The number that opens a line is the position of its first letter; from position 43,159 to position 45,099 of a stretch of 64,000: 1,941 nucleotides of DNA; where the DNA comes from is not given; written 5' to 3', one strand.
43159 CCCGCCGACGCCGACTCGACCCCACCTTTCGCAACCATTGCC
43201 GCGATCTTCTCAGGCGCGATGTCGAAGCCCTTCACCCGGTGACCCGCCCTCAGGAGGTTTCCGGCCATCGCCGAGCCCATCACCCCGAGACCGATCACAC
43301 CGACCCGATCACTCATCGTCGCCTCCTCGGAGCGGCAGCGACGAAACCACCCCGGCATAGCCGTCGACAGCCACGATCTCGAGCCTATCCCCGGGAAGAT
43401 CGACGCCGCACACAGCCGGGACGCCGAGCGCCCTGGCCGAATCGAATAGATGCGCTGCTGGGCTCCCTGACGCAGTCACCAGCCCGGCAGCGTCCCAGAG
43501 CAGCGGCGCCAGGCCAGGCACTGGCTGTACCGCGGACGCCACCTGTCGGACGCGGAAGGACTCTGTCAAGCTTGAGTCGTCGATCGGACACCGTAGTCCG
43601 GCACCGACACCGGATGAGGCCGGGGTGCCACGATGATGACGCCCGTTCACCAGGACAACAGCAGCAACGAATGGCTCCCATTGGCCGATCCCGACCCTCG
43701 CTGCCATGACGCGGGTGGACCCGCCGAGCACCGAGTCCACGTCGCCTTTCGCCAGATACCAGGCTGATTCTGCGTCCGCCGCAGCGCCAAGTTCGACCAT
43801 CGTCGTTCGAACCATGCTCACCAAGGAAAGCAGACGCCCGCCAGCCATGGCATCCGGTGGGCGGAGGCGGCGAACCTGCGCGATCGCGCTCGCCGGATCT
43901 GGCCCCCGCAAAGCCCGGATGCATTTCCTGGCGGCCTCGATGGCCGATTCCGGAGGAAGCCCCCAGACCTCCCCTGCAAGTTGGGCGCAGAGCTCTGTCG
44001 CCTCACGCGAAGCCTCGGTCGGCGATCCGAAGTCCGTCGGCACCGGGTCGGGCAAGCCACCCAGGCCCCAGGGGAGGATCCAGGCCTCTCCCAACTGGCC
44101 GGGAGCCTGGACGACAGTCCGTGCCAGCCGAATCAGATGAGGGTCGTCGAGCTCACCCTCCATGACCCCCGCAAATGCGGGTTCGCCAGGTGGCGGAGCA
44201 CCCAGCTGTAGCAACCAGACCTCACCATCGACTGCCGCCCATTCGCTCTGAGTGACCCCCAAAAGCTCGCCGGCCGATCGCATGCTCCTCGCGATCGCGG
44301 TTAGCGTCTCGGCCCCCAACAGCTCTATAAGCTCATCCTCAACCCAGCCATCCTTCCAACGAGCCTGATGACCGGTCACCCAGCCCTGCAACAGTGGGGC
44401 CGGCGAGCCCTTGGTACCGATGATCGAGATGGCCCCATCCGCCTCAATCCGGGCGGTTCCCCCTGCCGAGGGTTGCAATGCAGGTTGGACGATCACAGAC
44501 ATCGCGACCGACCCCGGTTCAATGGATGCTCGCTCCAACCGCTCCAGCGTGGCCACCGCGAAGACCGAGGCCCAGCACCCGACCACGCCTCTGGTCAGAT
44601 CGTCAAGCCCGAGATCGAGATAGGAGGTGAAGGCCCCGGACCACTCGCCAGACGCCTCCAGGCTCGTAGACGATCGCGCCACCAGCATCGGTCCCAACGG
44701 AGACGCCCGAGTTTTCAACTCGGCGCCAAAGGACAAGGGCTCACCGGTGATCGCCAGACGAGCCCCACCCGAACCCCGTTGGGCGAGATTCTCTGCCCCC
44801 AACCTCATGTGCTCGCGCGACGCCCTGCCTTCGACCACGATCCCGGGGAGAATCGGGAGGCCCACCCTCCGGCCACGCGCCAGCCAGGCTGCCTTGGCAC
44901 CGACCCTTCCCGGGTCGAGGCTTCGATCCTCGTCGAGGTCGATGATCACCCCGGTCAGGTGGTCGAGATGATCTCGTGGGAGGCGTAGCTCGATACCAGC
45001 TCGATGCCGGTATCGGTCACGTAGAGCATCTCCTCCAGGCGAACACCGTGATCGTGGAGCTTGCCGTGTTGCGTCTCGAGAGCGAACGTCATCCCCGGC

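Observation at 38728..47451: Six-gene operon with a combination I cannot map to a known pathway: HMGL-like enzyme, variant M24, truncated PEP-synthase-like phosphotransferase, HIBADH, orphan Mo-hydroxylase large subunit, MFS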

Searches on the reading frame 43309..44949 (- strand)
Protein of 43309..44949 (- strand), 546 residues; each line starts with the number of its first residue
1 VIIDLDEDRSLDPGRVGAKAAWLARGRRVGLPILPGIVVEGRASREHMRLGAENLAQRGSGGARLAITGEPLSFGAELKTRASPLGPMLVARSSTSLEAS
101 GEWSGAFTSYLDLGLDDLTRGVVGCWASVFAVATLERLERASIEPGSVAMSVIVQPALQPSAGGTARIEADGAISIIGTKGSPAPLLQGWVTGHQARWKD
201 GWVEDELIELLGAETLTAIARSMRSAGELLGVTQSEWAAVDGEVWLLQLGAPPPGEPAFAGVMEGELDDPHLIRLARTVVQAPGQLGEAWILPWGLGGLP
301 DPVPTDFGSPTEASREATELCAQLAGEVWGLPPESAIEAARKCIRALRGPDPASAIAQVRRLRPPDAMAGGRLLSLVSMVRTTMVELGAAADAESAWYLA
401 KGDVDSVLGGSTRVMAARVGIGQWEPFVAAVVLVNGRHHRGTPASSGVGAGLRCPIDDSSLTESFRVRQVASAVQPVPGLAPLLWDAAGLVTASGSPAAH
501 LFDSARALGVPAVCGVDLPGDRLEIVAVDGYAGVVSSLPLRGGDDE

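Call 3: search_protein_families(library=pfam, proteins=[window:43309-44949:-])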
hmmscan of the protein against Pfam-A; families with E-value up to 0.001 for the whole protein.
window:43309-44949:- (546 aa): 2 families
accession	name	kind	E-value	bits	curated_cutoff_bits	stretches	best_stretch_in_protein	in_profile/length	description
PF00391.29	PEP-utilizers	-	6.4e-07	29.3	23.1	1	478-533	14-72/72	PEP-utilising enzyme, mobile domain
PF01326.24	PPDK_N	-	1.2e-06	28.5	27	1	88-166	102-185/328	Pyruvate phosphate dikinase, AMP/ATP-binding domain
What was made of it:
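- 43309..44949 (-): PEP-synthase-like dikinase, 546 aa. It has an ATP-grasp (about 1-250), a lineage-specific helical insert (about 270-435) and a phosphohistidine swivel domain (about 437-546, His500). There is no PEP/pyruvate-binding domain. Pfam PPDK_N plus PEP-utilizers only (call 3).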

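Call 4: search_protein_families(library=ncbifam, proteins=[window:43309-44949:-])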
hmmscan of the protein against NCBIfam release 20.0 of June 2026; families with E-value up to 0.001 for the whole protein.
window:43309-44949:- (546 aa): 13 families
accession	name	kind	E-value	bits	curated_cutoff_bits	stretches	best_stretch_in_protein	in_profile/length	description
NF004881.0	PRK06241.2-2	equivalog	1e-12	47.2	883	2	83-164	102-187/898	phosphoenolpyruvate synthase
NF004878.0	PRK06241.1-3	subfamily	1.2e-08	33.5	945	0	441-535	790-886/891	phosphoenolpyruvate synthase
NF005057.0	PRK06464.1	equivalog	4.1e-08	31.7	598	1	440-535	359-460/798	phosphoenolpyruvate synthase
NF052632.1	undecylprod_RedH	equivalog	1.6e-07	29.7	1350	1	2-164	3-170/880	undecylprodigiosin ligase RedH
TIGR01418.1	PEP_synth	equivalog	1.8e-07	29.9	739.75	1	440-521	355-436/784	pyruvate, water dikinase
NF004882.0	PRK06241.2-3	equivalog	9.7e-07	27.3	850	0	91-157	103-171/827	phosphoenolpyruvate synthase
NF041857.1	RIF_Ptrans_rph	equivalog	1.8e-06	26.6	999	1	92-165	114-190/864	rifamycin-inactivating phosphotransferase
NF052631.1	prodigiosin_PigC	equivalog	1.8e-06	26.2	1300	0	2-164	2-174/883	prodigiosin ligase PigC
NF004877.0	PRK06241.1-2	subfamily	3e-06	25.8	866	1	92-165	116-192/869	phosphoenolpyruvate synthase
NF000283.1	RPH_KJ151292.1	equivalog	0.00014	20.2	1700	0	101-165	128-193/865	rifamycin-inactivating phosphotransferase Rph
NF004879.0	PRK06241.1-4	equivalog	0.00044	18.5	976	0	102-165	128-192/868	phosphoenolpyruvate synthase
NF004883.0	PRK06241.2-4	equivalog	0.00057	18.1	1063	0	469-534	841-909/928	phosphoenolpyruvate synthase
NF004880.0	PRK06241.2-1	equivalog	0.00066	17.7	972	0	90-164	108-184/837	phosphoenolpyruvate synthase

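Call 7: find_homologous_proteins(query=window:43309-44949:-, max_evalue=1e-10)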
Query window:43309-44949:- (546 aa): 545 proteins with E <= 1e-10 among 8000 candidates; the best 120 are listed.
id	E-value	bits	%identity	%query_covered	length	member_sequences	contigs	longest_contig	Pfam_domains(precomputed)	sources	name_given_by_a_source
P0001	0.0e+0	1179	100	100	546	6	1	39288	PF00391.30,PF01326.25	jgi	-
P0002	2.1e-298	1009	85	100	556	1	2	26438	PF00391.30,PF01326.25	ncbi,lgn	ncbi:MAG: PEP-utilizing enzyme [Acidimicrobiia bacterium]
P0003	9.4e-281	951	80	100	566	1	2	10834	PF00391.30,PF01326.25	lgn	-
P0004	8.1e-257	872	75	100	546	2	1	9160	PF00391.30,PF01326.25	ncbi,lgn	-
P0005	1.9e-255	867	73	100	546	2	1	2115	PF00391.30,PF01326.25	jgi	jgi:hypothetical protein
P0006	2.2e-250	850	72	100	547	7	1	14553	PF00391.30,PF01326.25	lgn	-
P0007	2.2e-246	837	72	100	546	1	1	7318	PF00391.30,PF01326.25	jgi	-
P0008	2.5e-232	791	74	91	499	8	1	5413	PF00391.30,PF01326.25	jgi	-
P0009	2.6e-229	781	73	91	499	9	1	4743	PF00391.30,PF01326.25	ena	-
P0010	1.2e-220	752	69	93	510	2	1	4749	PF00391.30,PF01326.25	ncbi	-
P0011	3.6e-202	691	69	88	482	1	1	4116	PF00391.30,PF01326.25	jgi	jgi:pyruvate,water dikinase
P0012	2.1e-192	659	59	100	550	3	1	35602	PF00391.30,PF01326.25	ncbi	-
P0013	2.1e-188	646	73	75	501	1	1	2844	PF01326.25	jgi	jgi:hypothetical protein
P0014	4.7e-175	602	54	99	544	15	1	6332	PF00391.30,PF01326.25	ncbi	-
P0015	4.5e-173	595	55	99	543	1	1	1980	PF00391.30,PF01326.25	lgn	-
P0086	1.3e-144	501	51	100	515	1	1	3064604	PF00391.30,PF01326.25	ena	-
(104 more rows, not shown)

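Call 8: find_encoding_contigs(protein=P0002, flank=10000, max_places=2)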
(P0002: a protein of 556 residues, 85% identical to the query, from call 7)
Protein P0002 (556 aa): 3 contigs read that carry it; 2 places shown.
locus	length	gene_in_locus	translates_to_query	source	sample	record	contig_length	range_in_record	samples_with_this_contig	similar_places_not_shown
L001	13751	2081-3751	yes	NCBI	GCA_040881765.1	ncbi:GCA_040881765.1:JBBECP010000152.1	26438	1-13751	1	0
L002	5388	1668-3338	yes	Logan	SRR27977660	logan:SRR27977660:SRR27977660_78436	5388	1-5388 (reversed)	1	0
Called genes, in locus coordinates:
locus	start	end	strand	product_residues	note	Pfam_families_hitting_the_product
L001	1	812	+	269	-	PF00682:HMGL-like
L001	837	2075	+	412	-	PF00557:Peptidase_M24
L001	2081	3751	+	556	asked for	PF01326:PPDK_N (weak), PF00391:PEP-utilizers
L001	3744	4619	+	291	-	PF02826:2-Hacid_dh_C (weak), PF03446:NAD_binding_2, PF03807:F420_oxidored, PF14833:NAD_binding_11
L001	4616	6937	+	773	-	PF01315:Ald_Xan_dh_C, PF02738:MoCoBD_1, PF20256:MoCoBD_2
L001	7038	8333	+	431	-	PF05977:MFS_3, PF07690:MFS_1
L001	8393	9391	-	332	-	PF04909:Amidohydro_2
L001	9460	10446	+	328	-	PF00892:EamA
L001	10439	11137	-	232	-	PF00392:GntR, PF07729:FCD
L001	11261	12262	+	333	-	PF08240:ADH_N, PF16912:Glu_dehyd_C, PF00107:ADH_zinc_N, PF13602:ADH_zinc_N_2 (weak)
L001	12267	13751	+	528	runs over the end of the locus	PF00890:FAD_binding_2 (faint), PF01266:DAO (weak), PF01593:Amino_oxidase, PF13450:NAD_binding_8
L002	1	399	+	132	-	?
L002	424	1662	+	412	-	PF00557:Peptidase_M24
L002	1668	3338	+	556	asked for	PF01326:PPDK_N (weak), PF00391:PEP-utilizers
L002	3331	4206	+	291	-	PF02826:2-Hacid_dh_C (weak), PF03446:NAD_binding_2, PF03807:F420_oxidored, PF14833:NAD_binding_11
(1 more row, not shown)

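Call 9: find_encoding_contigs(protein=P0012, flank=10000, max_places=2)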
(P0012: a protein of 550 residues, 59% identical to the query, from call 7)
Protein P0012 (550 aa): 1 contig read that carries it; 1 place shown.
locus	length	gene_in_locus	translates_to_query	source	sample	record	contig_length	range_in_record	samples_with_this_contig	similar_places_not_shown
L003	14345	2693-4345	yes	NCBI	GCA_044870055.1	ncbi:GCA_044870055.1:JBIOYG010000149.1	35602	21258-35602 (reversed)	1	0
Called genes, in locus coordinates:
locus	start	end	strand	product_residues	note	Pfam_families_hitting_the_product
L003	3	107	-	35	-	?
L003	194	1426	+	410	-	PF00682:HMGL-like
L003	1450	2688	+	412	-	PF00557:Peptidase_M24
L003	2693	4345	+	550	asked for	PF01326:PPDK_N, PF00391:PEP-utilizers (weak)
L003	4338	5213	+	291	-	PF02826:2-Hacid_dh_C (weak), PF03446:NAD_binding_2, PF03807:F420_oxidored, PF14833:NAD_binding_11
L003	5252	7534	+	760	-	PF01315:Ald_Xan_dh_C, PF02738:MoCoBD_1, PF20256:MoCoBD_2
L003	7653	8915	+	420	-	PF05977:MFS_3, PF07690:MFS_1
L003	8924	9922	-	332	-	PF04909:Amidohydro_2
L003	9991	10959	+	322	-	PF00892:EamA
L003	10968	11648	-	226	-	PF00392:GntR, PF07729:FCD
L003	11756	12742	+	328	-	PF08240:ADH_N, PF16912:Glu_dehyd_C (weak), PF00107:ADH_zinc_N, PF13602:ADH_zinc_N_2 (weak)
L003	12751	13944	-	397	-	PF02515:CoA_transf_3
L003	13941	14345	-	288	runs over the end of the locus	PF00378:ECH_1, PF16113:ECH_2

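Call 10: find_encoding_contigs(protein=P0086, flank=10000, max_places=2)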
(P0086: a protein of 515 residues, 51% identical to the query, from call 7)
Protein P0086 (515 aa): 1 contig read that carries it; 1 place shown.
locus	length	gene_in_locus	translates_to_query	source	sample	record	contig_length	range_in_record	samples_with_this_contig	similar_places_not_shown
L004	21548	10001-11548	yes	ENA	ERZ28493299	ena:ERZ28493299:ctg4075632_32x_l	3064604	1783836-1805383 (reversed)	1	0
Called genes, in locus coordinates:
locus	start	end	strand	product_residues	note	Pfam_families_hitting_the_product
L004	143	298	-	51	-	-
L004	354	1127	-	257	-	PF03328:HpcH_HpaI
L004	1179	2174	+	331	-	PF04909:Amidohydro_2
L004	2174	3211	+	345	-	PF01408:GFO_IDH_MocA, PF02894:GFO_IDH_MocA_C, PF22725:GFO_IDH_MocA_C3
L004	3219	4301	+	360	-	PF01070:FMN_dh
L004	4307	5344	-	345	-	PF02615:Ldh_2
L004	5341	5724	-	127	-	PF02311:AraC_binding (weak), PF07883:Cupin_2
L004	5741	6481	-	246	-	PF00106:adh_short, PF08659:KR (weak), PF23441:SDR (weak), PF13561:adh_short_C2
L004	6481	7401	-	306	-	PF03480:DctP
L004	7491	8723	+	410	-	PF00682:HMGL-like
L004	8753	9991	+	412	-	PF00557:Peptidase_M24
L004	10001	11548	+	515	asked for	PF01326:PPDK_N (faint), PF00391:PEP-utilizers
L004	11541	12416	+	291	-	PF02826:2-Hacid_dh_C (weak), PF03446:NAD_binding_2, PF03807:F420_oxidored, PF14833:NAD_binding_11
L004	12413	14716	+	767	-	PF01315:Ald_Xan_dh_C, PF02738:MoCoBD_1, PF20256:MoCoBD_2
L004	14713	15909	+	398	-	PF07690:MFS_1, PF12832:MFS_1_like (weak), PF00083:Sugar_tr (faint), PF07690:MFS_1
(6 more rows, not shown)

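Call 13: find_related_loci(query=A1, collection=genome_contigs, flank=10000)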
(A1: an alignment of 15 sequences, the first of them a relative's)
Query A1 (546 aa) in genome_contigs; peptide patterns used: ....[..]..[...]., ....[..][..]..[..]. (x = any residue, [..] = any of these).
146 stretches matched a pattern; 103 encode a relative of the query (tblastn E <= 1e-3); the best 80 are kept; 80 distinct loci.
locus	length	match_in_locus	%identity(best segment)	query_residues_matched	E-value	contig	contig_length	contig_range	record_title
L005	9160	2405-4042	75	1-546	0e+0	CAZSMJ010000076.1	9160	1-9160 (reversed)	MAG TPA_asm: uncultured Acidimicrobiaceae bacterium isolate SRP136066_co1_281 genome assembly, contig: NODE_10766_length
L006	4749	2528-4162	71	1-545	0e+0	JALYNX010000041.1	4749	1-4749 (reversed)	MAG: Actinomycetota bacterium isolate DRA bin11 SD1704_k127_4890, whole genome shotgun sequence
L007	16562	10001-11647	59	1-546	0e+0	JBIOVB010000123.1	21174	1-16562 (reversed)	MAG: Acidimicrobiia bacterium isolate MAG119 k127_822806, whole genome shotgun sequence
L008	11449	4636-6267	54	1-540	8e-175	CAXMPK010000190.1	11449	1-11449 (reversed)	MAG: uncultured Acidimicrobiia bacterium isolate 07C-BC-St04_bin.15.orig genome assembly, contig: k141_2154425, whole ge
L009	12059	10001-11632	53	1-540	6e-172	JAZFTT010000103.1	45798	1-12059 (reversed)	MAG: Acidimicrobiia bacterium isolate BS2bin.4 BS2bin.4_103, whole genome shotgun sequence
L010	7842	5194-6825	52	1-540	3e-165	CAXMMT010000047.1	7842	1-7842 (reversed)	MAG: uncultured Boseongicola sp. isolate 07C-BC-St02_bin.22.orig genome assembly, contig: k141_2722415, whole genome sho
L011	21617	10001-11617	52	1-546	4e-161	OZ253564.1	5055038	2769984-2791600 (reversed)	MAG: Candidatus Spongiisociaceae bacterium isolate 3199cb9c-bc02-48ac-8040-05c45f89f65c genome assembly, chromosome: 1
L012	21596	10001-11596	51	1-545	2e-159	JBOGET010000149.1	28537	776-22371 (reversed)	MAG: Acidimicrobiia bacterium isolate M3-S_metabat2.bin.293 k127_154050, whole genome shotgun sequence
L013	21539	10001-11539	52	1-544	2e-156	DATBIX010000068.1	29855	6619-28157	MAG TPA_asm: Acidimicrobiia bacterium isolate SMAG_U3905 k141_3631998, whole genome shotgun sequence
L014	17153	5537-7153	49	1-544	6e-155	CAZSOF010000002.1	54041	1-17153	MAG TPA_asm: uncultured Acidimicrobiaceae bacterium isolate SRP321284_co1_142 genome assembly, contig: NODE_695_length_5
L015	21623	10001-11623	52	1-542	7e-154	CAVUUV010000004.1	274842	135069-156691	MAG: uncultured Acidimicrobiia bacterium isolate MFD05684.bin.1.262 genome assembly, contig: contig_41805, whole genome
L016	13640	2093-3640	52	1-545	6e-152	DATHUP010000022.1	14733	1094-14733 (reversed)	MAG TPA_asm: Acidimicrobiia bacterium isolate SMAG_U16110 k141_995108, whole genome shotgun sequence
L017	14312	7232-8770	53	1-542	4e-151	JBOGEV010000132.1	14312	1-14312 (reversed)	MAG: Acidimicrobiia bacterium isolate M3-S_maxbin2.bin.341 k127_520762, whole genome shotgun sequence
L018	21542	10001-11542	52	1-545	2e-151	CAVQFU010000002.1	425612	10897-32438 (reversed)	MAG: uncultured Acidobacteriota bacterium isolate MFD06229.bin.2.168 genome assembly, contig: contig_23260, whole genome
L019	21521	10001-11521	50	1-545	7e-147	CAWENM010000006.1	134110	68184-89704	MAG: uncultured Acidobacteriota bacterium isolate MFD02360.bin.1.245 genome assembly, contig: contig_26931, whole genome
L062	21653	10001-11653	43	3-538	2e-109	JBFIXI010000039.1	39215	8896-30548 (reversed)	MAG: Acidimicrobiia bacterium isolate Mix_sand14.2021.12.D.36 k141_2975265_length_39215_cov_16.3821, whole genome shotgu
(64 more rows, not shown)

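Call 20: search_solved_structures(query=A1, max_evalue=0.01, show_alignments=1)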
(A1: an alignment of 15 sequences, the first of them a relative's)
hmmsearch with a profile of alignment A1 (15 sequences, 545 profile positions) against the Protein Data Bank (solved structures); distinct sequences matched with E-value up to 0.01: 8.
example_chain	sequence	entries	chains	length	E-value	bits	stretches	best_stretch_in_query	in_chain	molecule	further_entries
9dae_A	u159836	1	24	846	8e-22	80.5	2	437-534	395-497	Phosphoenolpyruvate synthase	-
8a8e_A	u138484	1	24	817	3.4e-19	71.9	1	437-534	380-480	Phosphoenolpyruvate synthase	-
5fbs_A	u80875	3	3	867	4.1e-11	45.2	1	90-166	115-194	Phosphoenolpyruvate synthase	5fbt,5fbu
5hv2_A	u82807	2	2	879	4.3e-11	45.1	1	90-166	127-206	Phosphoenolpyruvate synthase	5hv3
5hv1_A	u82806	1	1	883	4.4e-11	45.1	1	90-166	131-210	Phosphoenolpyruvate synthase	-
5hv6_A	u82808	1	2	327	1.7e-06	30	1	90-198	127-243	Phosphoenolpyruvate synthase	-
2ols_A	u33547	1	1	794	2.1e-06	29.6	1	438-516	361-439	Phosphoenolpyruvate synthase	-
5woy_A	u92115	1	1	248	0.0026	19.5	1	488-535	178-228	Phosphoenolpyruvate-protein phosphotransferase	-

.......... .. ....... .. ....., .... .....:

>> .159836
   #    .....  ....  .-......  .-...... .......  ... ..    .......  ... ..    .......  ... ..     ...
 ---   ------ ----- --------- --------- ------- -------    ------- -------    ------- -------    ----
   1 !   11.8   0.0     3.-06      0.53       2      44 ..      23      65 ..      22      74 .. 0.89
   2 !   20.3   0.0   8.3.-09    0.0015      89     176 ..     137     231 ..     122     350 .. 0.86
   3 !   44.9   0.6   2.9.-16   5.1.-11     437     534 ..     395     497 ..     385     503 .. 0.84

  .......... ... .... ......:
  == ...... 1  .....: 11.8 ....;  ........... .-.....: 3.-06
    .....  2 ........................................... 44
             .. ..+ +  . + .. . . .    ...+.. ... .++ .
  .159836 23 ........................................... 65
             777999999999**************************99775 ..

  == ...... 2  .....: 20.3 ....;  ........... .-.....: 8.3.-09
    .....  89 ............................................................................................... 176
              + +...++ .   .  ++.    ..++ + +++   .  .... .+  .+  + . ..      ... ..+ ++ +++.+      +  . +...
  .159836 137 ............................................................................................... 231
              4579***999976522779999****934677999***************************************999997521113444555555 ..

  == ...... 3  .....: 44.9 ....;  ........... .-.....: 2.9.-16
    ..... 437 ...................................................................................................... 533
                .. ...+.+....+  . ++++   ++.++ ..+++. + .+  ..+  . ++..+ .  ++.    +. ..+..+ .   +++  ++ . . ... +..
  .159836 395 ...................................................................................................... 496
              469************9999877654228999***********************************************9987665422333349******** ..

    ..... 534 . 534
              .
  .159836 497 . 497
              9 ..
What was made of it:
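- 43309..44949 (-): Profile against PDB: PEP synthase E 8e-22 (call 20).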
